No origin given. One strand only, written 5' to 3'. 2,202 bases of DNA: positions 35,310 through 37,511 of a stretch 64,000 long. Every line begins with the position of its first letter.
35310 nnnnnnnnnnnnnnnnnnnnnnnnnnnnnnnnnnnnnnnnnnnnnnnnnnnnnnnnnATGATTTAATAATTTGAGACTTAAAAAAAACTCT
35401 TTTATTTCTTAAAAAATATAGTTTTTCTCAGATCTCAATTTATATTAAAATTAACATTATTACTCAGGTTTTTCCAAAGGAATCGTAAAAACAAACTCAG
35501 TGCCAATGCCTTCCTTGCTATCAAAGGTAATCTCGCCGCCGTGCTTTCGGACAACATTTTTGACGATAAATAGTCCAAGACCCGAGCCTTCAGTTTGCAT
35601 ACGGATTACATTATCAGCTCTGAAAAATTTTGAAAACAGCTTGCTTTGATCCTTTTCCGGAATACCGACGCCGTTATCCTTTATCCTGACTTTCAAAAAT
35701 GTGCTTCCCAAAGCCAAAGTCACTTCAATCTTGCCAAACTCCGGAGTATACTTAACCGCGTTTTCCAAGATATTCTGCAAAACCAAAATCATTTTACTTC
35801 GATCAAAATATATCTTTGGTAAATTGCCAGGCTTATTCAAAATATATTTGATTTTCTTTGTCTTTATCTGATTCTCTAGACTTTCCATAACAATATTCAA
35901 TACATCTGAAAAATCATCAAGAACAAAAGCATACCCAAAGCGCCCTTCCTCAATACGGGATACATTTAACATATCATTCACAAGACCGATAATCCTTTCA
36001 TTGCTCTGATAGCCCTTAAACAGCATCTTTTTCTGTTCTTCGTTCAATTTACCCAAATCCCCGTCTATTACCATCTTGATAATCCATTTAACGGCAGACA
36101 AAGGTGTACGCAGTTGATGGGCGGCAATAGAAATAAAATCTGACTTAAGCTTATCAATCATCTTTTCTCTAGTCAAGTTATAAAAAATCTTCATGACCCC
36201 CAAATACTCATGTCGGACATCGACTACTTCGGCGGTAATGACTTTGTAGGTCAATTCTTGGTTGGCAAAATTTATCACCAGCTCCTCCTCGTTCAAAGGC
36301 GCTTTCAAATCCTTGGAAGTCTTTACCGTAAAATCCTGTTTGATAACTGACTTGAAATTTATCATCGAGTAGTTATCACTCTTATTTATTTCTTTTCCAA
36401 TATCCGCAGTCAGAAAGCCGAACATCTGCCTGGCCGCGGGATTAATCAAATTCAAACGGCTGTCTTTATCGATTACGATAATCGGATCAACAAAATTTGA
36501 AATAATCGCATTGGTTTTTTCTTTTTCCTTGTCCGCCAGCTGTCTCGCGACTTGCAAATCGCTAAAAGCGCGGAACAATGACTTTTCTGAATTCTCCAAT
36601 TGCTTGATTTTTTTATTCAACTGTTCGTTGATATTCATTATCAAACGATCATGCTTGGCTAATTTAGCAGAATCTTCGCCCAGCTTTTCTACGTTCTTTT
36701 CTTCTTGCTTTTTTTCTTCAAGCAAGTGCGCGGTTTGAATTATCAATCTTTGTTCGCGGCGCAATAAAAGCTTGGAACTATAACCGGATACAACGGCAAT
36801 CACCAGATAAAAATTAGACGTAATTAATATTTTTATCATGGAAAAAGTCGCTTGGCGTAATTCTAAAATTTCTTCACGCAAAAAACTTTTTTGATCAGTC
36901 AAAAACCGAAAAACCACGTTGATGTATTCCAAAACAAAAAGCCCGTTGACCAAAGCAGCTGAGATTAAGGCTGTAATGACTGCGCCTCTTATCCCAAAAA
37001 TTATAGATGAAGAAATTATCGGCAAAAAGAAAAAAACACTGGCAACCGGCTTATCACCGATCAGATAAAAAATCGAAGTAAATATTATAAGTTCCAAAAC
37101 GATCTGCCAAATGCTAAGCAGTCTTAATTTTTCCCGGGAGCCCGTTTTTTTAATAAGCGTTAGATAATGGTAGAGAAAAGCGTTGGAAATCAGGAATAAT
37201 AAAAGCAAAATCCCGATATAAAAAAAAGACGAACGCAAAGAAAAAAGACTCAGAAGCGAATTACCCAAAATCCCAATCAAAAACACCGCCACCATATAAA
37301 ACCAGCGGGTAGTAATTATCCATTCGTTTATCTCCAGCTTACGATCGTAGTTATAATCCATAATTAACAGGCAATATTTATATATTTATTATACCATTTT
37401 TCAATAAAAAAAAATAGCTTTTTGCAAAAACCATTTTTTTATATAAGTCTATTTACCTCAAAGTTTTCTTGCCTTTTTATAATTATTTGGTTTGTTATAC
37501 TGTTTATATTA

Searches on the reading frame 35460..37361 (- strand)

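Call 11: search_protein_families(library=pfam, proteins=[window:35460-37361:-])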
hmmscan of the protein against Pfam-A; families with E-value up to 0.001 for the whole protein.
window:35460-37361:- (633 aa): 5 families
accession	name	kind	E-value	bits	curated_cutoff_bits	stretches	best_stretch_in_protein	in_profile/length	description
PF02518.31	HATPase_c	-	1.3e-28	100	26.4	1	520-630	2-110/111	Histidine kinase-, DNA gyrase B-, and HSP90-like ATPase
PF00512.31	HisKA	-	9.2e-14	51.7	26.9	1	406-473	2-66/66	His Kinase A (phospho-acceptor) domain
PF00989.32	PAS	-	2.7e-05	24.6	22.6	1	284-320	4-40/113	PAS fold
PF13188.13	PAS_8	-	5.9e-05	23.3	21.8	1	284-329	4-51/65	PAS domain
PF13581.12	HATPase_c_2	-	0.00059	20.3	27.4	1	529-610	41-113/127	Histidine kinase-like ATPase domain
